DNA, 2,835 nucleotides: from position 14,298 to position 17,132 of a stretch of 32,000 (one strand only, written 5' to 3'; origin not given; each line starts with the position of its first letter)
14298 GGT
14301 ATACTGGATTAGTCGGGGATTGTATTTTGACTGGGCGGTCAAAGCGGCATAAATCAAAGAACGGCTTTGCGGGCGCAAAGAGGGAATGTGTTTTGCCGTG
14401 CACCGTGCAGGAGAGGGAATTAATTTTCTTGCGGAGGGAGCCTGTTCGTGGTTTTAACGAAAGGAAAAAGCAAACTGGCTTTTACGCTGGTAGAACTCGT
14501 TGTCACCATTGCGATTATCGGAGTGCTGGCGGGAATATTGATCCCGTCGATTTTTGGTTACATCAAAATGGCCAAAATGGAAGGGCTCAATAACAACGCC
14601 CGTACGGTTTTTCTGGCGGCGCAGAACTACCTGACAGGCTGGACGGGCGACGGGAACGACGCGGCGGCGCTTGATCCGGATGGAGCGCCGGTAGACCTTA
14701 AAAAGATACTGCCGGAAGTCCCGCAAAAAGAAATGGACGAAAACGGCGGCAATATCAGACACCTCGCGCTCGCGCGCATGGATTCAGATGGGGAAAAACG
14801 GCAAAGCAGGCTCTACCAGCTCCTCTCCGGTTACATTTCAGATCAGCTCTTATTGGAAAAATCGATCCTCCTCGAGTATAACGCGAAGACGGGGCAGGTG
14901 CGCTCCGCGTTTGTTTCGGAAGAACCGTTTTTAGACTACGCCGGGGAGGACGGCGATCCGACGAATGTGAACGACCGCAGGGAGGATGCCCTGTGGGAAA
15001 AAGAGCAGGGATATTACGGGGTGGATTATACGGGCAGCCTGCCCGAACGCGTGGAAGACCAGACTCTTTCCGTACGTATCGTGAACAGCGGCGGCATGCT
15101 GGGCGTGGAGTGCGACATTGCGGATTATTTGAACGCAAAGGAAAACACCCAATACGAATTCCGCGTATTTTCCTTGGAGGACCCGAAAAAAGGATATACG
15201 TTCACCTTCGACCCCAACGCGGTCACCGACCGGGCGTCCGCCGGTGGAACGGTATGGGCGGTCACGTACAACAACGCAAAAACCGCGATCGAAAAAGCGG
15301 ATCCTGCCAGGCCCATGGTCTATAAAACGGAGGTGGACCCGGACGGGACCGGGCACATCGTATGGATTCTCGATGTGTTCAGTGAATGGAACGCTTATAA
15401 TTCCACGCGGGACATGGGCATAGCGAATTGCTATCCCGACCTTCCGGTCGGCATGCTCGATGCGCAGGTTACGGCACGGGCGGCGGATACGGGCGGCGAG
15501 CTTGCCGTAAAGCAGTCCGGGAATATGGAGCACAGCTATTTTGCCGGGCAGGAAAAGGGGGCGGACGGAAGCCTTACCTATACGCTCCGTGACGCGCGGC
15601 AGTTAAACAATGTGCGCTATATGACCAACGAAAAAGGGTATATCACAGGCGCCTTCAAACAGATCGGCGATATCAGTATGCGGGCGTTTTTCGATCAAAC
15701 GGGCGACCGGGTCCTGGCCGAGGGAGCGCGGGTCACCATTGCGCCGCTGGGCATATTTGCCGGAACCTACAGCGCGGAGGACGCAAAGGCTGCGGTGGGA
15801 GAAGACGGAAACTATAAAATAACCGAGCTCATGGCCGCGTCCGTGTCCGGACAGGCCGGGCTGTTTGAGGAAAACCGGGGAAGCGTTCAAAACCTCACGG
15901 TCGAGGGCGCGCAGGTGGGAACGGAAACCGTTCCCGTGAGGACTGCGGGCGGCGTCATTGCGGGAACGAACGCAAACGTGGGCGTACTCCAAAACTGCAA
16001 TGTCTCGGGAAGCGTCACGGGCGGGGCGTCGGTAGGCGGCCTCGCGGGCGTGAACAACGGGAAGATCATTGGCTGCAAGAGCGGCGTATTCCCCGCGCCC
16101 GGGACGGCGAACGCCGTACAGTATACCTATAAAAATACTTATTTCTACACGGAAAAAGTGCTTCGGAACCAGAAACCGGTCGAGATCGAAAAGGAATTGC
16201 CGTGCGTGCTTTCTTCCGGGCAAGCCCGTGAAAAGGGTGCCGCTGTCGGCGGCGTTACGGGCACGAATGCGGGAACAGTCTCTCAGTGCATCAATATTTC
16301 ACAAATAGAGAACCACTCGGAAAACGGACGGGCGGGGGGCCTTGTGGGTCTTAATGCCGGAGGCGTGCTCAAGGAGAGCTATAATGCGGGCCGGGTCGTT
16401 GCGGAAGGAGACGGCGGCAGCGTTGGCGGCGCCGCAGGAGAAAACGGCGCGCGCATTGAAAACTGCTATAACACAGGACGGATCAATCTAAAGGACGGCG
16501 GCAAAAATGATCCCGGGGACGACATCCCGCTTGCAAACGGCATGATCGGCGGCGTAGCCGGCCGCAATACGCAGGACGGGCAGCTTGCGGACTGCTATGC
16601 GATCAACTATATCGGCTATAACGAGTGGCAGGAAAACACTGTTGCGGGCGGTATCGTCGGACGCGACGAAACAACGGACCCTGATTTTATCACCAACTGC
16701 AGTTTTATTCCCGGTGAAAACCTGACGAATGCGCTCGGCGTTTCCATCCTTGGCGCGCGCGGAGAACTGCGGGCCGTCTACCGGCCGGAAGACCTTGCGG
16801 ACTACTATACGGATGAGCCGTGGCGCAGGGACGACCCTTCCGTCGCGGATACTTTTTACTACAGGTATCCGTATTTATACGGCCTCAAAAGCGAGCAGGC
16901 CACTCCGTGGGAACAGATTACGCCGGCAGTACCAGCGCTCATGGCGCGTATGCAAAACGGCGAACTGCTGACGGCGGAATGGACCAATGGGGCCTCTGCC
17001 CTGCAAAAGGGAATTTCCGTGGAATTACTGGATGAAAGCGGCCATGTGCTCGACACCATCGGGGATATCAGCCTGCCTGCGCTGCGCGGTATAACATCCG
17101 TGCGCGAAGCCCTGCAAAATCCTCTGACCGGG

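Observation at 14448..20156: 1902-aa protein combining a type IV prepilin N-terminus with about 20 GLUG-type repeats: candidate giant modular pilin / pilus-displayed adhesin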

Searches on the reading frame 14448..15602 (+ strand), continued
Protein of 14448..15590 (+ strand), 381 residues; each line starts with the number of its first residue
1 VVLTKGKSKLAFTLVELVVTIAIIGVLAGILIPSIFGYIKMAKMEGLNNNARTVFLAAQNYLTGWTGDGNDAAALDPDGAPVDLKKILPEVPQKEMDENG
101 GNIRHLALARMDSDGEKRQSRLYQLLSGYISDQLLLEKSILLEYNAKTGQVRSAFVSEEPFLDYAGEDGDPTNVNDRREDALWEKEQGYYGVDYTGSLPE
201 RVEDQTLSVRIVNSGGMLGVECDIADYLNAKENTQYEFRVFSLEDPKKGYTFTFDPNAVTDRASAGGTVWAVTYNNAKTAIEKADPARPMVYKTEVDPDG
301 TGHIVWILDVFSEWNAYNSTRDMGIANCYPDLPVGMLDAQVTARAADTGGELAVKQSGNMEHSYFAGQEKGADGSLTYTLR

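Call 67: list_cluster_members(proteins=[P0037, P0042, P0047, P0060, P0062, P0075, P0093, P0107, P0125, P0165])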
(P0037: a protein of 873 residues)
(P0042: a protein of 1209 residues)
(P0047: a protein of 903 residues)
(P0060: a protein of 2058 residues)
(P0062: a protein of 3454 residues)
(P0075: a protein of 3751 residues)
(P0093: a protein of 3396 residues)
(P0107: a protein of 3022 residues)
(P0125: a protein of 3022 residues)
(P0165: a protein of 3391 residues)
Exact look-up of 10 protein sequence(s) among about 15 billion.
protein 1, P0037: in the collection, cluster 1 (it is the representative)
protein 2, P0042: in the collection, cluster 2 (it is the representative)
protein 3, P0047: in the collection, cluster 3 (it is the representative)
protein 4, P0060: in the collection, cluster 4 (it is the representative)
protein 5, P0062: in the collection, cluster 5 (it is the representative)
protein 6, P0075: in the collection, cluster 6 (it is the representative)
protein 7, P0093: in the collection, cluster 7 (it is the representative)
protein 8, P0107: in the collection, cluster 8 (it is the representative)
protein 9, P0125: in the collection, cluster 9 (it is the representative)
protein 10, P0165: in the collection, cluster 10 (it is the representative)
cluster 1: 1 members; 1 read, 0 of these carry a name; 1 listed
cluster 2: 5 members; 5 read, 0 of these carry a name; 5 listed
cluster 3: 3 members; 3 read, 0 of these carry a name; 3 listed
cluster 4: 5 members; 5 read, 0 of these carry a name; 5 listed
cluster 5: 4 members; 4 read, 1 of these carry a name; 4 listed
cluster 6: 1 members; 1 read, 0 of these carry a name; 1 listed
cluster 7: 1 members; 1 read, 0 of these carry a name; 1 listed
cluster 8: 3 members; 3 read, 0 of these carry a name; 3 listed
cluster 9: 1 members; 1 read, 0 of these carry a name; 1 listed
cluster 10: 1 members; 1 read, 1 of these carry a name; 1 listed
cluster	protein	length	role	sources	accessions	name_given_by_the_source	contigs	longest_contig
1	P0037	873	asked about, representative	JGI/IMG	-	-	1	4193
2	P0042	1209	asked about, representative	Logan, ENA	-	-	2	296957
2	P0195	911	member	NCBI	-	-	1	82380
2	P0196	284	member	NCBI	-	-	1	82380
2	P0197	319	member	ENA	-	-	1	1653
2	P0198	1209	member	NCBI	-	-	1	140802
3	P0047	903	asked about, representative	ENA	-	-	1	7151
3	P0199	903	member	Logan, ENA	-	-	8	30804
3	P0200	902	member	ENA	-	-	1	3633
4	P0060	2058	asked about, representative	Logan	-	-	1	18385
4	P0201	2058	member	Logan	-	-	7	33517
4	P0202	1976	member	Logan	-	-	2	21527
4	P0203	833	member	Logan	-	-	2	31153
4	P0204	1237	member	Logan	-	-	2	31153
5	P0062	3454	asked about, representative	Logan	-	-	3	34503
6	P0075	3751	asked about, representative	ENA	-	-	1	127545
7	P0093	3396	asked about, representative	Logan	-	-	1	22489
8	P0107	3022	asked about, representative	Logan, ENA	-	-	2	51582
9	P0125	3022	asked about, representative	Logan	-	-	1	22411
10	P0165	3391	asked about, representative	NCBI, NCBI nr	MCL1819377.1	MAG: prepilin-type N-terminal cleavage/methylation domain-containing protein ... | prepilin-type N-terminal cleavage/methylation domain-containing protein [Oscillospiraceae ...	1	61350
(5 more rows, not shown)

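Call 84: find_encoding_contigs(protein=P0010, flank=8000, max_places=1)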
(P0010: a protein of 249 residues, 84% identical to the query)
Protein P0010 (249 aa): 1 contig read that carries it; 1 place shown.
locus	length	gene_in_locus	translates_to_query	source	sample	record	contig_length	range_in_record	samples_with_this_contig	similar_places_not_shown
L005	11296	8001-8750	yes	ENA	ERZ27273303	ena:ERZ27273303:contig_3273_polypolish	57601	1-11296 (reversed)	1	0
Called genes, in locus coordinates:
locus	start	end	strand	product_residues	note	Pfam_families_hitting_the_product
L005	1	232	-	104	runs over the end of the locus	-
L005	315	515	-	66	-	-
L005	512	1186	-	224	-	PF00437:T2SSE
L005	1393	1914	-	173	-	-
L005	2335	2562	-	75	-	PF00437:T2SSE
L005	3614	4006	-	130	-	-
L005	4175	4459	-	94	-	-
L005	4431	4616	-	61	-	-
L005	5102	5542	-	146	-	-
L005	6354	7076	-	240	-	PF00482:T2SSF (faint)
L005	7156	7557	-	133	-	PF28597:T2SSF_N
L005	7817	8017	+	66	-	PF07963:N_methyl (weak)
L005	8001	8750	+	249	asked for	-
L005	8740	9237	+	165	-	-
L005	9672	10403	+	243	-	-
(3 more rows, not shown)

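Call 88: find_encoding_contigs(protein=P0033, flank=9000, max_places=1)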
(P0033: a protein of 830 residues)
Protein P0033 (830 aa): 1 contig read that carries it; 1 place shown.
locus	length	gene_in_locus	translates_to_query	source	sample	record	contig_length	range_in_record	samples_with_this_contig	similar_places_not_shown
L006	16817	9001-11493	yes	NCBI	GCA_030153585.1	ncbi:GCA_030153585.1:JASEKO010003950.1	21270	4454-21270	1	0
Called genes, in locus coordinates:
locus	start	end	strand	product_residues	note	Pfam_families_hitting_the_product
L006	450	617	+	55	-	PF00196:GerE, PF08281:Sigma70_r4_2 (faint)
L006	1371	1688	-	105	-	-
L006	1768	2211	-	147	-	PF00437:T2SSE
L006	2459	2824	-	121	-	-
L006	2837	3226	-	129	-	PF00437:T2SSE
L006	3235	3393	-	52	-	PF00437:T2SSE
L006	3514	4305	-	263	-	PF05157:MshEN, PF00437:T2SSE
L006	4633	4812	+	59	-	PF06750:A24_N_bact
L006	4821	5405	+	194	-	PF06750:A24_N_bact, PF01478:Peptidase_A24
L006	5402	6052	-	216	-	-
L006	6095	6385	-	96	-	-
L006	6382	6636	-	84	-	-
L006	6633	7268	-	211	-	-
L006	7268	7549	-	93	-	-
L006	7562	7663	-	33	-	-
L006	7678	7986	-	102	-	PF00482:T2SSF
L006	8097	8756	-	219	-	PF28597:T2SSF_N, PF00482:T2SSF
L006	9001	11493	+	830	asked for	PF07963:N_methyl (weak), PF07581:Glug (faint)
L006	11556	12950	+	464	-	-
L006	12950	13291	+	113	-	-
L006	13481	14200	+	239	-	PF07581:Glug (faint)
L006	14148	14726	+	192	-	-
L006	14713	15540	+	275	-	-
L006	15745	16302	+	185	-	-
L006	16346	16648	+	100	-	-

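Call 89: find_encoding_contigs(protein=P0123, flank=9000, max_places=1)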
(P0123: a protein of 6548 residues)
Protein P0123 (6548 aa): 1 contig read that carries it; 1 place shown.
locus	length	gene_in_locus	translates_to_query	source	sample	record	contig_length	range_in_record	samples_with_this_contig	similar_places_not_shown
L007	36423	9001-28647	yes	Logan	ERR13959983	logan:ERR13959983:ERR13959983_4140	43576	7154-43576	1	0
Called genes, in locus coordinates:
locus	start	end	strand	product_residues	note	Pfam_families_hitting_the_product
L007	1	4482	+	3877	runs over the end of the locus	?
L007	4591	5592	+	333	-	PF00160:Pro_isomerase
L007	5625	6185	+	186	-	-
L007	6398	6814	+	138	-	-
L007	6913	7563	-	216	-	PF07853:DUF1648, PF13630:SdpI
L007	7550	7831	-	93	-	PF01022:HTH_5, PF12840:HTH_20, PF21476:PF0610-like_N (weak)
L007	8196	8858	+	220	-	PF07963:N_methyl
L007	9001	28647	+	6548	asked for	PF00877:NLPC_P60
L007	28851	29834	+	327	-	PF19085:Choline_bind_2 (faint), PF01473:Choline_bind_1 (faint), PF19127:Choline_bind_3 (weak), PF07737:ATLF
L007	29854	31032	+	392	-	PF01473:Choline_bind_1 (faint), PF19127:Choline_bind_3, PF19085:Choline_bind_2 (weak)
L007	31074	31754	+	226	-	PF01473:Choline_bind_1 (faint), PF19127:Choline_bind_3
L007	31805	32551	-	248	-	PF04397:LytTR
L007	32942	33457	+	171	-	-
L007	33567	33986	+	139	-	-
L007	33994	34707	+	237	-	PF07963:N_methyl (weak)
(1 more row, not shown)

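Call 90: find_encoding_contigs(protein=P0165, flank=9000, max_places=1)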
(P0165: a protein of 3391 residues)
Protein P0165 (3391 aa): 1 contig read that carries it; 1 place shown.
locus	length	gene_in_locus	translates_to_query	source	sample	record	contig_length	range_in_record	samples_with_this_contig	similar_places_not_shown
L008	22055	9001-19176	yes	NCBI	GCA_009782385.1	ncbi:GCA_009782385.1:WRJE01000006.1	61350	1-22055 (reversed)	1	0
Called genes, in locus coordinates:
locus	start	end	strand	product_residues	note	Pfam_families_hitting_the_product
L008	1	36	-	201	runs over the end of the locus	PF01502:PRA-CH, PF01503:PRA-PH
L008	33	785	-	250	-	PF00977:His_biosynth, PF03060:NMO (faint)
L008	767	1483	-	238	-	PF00977:His_biosynth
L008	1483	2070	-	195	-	PF00475:IGPD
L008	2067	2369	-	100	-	PF10387:DUF2442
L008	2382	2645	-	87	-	PF13711:DUF4160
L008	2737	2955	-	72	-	-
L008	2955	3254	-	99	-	PF04365:BrnT_toxin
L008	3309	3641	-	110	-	PF01934:HepT-like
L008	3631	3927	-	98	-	PF01909:NTP_transf_2, PF18765:Polbeta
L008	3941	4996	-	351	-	PF00155:Aminotran_1_2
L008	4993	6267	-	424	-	PF00815:Histidinol_dh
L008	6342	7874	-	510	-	PF13393:tRNA-synt_His, PF01634:HisG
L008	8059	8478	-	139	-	PF01850:PIN (weak), PF13470:PIN_3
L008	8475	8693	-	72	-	-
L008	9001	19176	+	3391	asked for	PF07581:Glug (faint), PF07554:FIVAR (faint)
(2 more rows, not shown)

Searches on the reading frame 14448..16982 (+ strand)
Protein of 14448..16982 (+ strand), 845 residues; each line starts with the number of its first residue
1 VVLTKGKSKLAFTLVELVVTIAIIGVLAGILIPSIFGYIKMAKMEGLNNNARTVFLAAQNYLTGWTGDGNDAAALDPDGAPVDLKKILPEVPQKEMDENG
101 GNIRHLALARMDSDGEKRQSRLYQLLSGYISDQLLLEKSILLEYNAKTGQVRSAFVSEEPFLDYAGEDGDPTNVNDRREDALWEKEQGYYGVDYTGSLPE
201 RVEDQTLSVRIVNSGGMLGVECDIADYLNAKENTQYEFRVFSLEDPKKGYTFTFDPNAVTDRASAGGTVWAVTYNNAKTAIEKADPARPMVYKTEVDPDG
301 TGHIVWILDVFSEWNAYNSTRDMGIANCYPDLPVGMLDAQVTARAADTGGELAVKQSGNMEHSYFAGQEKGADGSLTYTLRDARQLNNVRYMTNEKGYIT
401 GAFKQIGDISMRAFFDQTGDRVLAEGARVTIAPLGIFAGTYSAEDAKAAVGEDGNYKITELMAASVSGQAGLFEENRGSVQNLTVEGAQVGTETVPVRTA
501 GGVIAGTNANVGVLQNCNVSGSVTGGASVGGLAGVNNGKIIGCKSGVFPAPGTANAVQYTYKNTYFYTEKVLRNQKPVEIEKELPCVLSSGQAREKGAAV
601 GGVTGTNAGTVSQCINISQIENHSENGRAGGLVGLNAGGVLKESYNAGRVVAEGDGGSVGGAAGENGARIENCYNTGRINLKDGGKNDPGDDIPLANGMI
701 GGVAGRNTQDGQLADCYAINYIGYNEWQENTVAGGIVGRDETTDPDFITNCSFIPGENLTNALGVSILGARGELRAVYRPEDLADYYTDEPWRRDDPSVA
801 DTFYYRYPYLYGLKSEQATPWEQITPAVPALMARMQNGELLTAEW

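Call 41: search_solved_structures(query=A4, max_evalue=1)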
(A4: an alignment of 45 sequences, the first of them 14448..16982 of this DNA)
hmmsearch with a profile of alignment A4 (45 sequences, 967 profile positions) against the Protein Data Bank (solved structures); distinct sequences matched with E-value up to 1: 28.
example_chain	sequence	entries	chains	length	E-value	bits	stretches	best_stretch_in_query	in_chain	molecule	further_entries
3n6z_A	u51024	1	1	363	2e-19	72.6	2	359-550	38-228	putative immunoglobulin A1 protease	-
9egp_A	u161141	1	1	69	1.7e-14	56.3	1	1-46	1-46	Geopilin domain 1 protein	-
7tgg_A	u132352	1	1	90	1.8e-14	56.3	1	1-64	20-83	Geopilin domain 1 protein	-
8tj2_C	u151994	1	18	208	1e-12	50.4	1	11-65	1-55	Type IV major pilin protein PilA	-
8pfb_G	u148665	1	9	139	2.3e-12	49.3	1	11-109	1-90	Type IV pilin PilE1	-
3sok_A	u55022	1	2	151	2.9e-10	42.3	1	11-112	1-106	Fimbrial protein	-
2m7g_A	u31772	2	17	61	4.7e-10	41.7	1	11-64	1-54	Geopilin domain 1 protein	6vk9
9laa_A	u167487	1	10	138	1.8e-09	39.7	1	2-43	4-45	Type IV pilin protein PilA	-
9lab_B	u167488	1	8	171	3.6e-08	35.4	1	6-46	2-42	MSHA major pilin subunit MshA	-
7uvl_P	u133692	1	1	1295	3.8e-08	35.3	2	607-892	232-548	LPXTG-motif cell wall anchor domain protein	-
8tob_GA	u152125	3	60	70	5e-08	34.9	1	12-47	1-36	Fimbrial protein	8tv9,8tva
1oqw_A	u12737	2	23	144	5.7e-08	34.7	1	11-42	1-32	Fimbrial protein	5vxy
8tum_e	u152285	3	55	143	1.4e-07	33.5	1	11-42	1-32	Type IV major pilin protein PilA | Pilin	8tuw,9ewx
6xxe_A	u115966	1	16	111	1.7e-07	33.2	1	11-53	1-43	Uncharacterized protein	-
8qqj_J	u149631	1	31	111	1.8e-07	33.1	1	11-53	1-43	Type IV narrow pilus major component PilA5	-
6xja_P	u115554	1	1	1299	3.6e-07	32.1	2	422-552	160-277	Immunoglobulin A1 protease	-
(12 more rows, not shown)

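Call 42: search_protein_families(library=pfam, alignment_id=A4, max_evalue=0.001)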
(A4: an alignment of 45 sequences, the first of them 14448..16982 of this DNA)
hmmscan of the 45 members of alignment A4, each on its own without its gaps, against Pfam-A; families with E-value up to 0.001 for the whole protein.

A. member 1, window:14448-16982:+ (845 aa): 2 families
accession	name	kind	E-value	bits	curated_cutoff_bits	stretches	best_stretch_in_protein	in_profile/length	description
PF07581.17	Glug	-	6.5e-09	36.1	20.5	0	656-680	2-28/28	The GLUG motif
PF07963.17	N_methyl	-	6.5e-05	22.8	21.2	1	9-31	4-26/27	Prokaryotic N-terminal methylation motif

B. families by the number of members that match (of 45 scanned): 3 families
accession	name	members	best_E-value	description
PF07963.17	N_methyl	43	1.3e-09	Prokaryotic N-terminal methylation motif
PF07581.17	Glug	22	5.2e-13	The GLUG motif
PF05342.19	Peptidase_M26_N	1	5e-06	M26 IgA1-specific Metallo-endopeptidase N-terminal region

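Call 47: predict_structure(alignment_id=A4)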
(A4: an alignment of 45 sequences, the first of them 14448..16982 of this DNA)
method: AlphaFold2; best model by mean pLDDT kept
length: 845 residues; sequences in the alignment: 45
mean_pLDDT: 78.3   pTM: 0.70
mean pLDDT of the five models: 78.3, 77.0, 77.0, 76.7, 74.1
residues with pLDDT >= 90: 377; 70-90: 206; 50-70: 147; < 50: 115
segments of 3 or more residues with pLDDT < 50: 1-11, 200-204, 260-275, 416-425, 550-584, 685-693, 726-733, 790-794, 797-800, 826-832, 843-845
pLDDT, mean of each block of 10 residues (from residue 1): 43 71 81 84 96 97 83 87 96 95 96 95 94 96 95 98 92 96 97 81 62 89 70 81 92 72 36 50 62 71 86 76 86 94 75 77 96 95 95 97 95 59 58 96 71 77 86 97 89 62 93 95 90 97 77 38 35 36 58 76 98 93 92 97 93 88 96 90 54 63 92 90 58 66 78 67 65 61 53 47 66 58 51 59 51
secondary structure, 60 per line:
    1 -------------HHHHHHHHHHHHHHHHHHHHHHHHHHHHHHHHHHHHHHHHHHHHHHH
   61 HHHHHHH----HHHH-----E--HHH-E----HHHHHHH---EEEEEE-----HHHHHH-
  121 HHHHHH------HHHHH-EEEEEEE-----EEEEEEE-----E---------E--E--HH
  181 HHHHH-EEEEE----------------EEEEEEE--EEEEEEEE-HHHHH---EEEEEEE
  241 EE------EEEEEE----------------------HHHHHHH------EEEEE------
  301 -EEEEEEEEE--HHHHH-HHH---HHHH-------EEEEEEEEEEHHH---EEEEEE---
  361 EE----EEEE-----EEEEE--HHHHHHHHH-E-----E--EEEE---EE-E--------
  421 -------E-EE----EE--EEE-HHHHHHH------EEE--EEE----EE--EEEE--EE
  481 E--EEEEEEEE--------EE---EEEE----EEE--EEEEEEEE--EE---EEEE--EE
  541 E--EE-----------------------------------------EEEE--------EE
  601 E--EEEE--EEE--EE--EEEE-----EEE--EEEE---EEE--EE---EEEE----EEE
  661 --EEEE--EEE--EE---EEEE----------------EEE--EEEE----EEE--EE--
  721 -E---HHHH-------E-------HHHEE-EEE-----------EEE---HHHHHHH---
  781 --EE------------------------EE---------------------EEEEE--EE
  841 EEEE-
elements in order (helices of 4 or more, strands of 3 or more residues): H14-67 H72-75 H93-99 E103-108 H114-119 H121-126 H133-137 E139-145 E151-157 H179-185 E187-191 E208-214 E217-224 H226-230 E234-242 E249-254 H277-283 E290-294 E302-310 H313-317 H325-328 E336-345 E352-357 E367-370 E376-380 H383-391 E402-405 E440-442 H444-450 E457-459 E462-464 E473-476 E479-481 E484-491 E505-508 E513-515 E518-525 E533-536 E539-541 E587-590 E599-601 E604-607 E610-612 E619-622 E628-630 E633-636 E640-642 E650-653 E658-660 E663-666 E669-671 E679-682 E699-701 E704-707 E712-714 H726-729 E751-753 E765-767 H771-777 E832-836 E839-844

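Call 51: fold_search(model_id=the predicted structure, library=pdb)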
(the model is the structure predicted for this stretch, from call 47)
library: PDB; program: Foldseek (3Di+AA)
matches with E <= 10: 1352; with E <= 0.001: 1
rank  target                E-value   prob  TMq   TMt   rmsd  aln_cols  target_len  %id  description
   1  3n6z                  1.9e-06  1.00  0.24  0.53   8.6       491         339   15  Crystal structure of a putative immunoglobulin A1 protease (BACOVA_03286) from Bacteroides ovatus at 1.30 A resolution (released 2010-07-21)
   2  7uvl_P                1.4e-03  0.99  0.19  0.14  12.6       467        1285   11  IgA1 Protease with IgA1 substrate (released 2022-11-23)
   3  6xja_P                4.9e-03  0.99  0.24  0.17  15.0       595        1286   10  Streptococcus Pneumoniae IgA1 Protease with IgA1 substrate (released 2021-01-20)
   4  7uvk                  1.3e-02  1.00  0.25  0.17  11.8       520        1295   10  G. haemolysans IgA1 protease (released 2022-11-23)
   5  4zlt_B                2.7e-02  0.47  0.09  0.17  16.0       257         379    9  Crystal structure of viral chemokine binding protein R17 in complex with CCL3 (released 2015-11-18)
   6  4hd5                  3.4e-02  0.69  0.10  0.23  14.4       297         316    8  Crystal Structure of BC0361, a polysaccharide deacetylase from Bacillus cereus (released 2012-10-10)
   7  1qrk_A                3.6e-02  0.85  0.09  0.11  12.2       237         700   10  HUMAN FACTOR XIII WITH STRONTIUM BOUND IN THE ION SITE (released 1999-07-02)
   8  8ri6_A                3.9e-02  0.47  0.07  0.06  14.9       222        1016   11  Beta-galactosidase (LacZ) purified from E. coli. (released 2025-01-01)
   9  2f68                  4.1e-02  0.25  0.09  0.19  13.8       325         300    9  Crystal structure of collagen adhesin (CNA) from S. aureus (released 2006-12-12)
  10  4zlt_A                4.3e-02  0.51  0.09  0.18  15.5       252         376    9  Crystal structure of viral chemokine binding protein R17 in complex with CCL3 (released 2015-11-18)
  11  1qrk_B                5.5e-02  0.69  0.09  0.10  12.6       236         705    9  HUMAN FACTOR XIII WITH STRONTIUM BOUND IN THE ION SITE (released 1999-07-02)
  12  9npl_F                5.8e-02  0.77  0.09  0.10  13.9       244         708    6  Crystal structure of the inactive conformation of a glycoside hydrolase (CapGH2b - E553Q Mutant) from the GH2 family i (released 2025-11-12)
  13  8ri6_C                5.8e-02  0.41  0.07  0.06  14.9       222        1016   11  Beta-galactosidase (LacZ) purified from E. coli. (released 2025-01-01)
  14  9hpm_A                6.1e-02  0.44  0.07  0.07  14.9       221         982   11  E. coli beta-galactosidase labeled with Chromeo P503 dye purified using MISO from 1ug (released 2025-11-05)
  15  9lr7_A                6.1e-02  0.25  0.08  0.16  25.0       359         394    5  Crystal Structure of the Basal pilin EbpB from Enterococcus faecalis. (released 2025-07-16)
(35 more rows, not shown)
